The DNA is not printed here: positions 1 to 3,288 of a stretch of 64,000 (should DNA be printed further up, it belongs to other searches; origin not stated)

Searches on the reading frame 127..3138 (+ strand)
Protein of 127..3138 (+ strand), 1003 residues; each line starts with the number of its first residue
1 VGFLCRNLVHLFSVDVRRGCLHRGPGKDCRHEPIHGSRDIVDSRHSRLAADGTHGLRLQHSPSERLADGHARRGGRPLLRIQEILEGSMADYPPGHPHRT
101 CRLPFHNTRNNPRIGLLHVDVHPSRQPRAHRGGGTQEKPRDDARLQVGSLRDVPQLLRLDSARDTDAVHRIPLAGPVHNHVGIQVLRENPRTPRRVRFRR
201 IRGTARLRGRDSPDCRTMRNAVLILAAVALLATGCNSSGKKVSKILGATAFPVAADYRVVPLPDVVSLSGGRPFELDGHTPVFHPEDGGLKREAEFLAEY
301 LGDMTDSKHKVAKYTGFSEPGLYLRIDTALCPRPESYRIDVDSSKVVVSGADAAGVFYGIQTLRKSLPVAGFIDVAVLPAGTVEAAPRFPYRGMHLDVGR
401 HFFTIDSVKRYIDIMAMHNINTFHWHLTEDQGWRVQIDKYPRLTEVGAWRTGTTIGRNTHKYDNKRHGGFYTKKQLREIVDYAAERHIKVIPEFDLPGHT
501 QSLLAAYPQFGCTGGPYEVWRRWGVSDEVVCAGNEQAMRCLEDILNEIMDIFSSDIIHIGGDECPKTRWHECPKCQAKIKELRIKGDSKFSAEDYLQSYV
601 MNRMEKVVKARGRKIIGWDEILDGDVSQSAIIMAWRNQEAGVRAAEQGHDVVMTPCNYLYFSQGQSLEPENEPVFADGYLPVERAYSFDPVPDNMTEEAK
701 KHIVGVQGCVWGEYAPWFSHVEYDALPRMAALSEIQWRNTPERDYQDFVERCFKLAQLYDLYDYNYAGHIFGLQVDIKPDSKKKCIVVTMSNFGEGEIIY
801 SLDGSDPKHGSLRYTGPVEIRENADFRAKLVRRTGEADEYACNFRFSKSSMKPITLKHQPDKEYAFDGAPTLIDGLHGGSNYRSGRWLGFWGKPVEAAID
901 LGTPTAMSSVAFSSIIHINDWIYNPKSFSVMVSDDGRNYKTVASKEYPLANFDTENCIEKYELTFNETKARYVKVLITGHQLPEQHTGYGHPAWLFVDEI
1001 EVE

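Call 35: search_protein_families(library=pfam, proteins=[window:127-3138:+], max_evalue=0.001)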
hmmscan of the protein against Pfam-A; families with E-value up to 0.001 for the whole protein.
window:127-3138:+ (1003 aa): 6 families
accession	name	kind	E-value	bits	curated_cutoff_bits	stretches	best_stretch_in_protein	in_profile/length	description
PF00728.28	Glyco_hydro_20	-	6.2e-114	381.4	22.3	1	389-739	1-347/348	Glycosyl hydrolase family 20, catalytic domain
PF02838.20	Glyco_hydro_20b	-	3e-16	60.7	26.1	1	257-382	2-120/124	Glycosyl hydrolase family 20, domain 2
PF00754.31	F5_F8_type_C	-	4.8e-10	40.1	28.2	1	872-979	17-114/127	F5/8 type C domain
PF13287.12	Fn3_assoc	-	1.5e-09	38.2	23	1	789-836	2-50/59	Fn3 associated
PF13290.12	CHB_HEX_C_1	-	3.7e-08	33.6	22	1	788-836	12-61/67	Chitobiase/beta-hexosaminidase C-terminal domain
PF22633.2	F5_F8_type_C_2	-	9.5e-08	33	27.8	1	873-975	3-91/91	NedA-like, galactose-binding domain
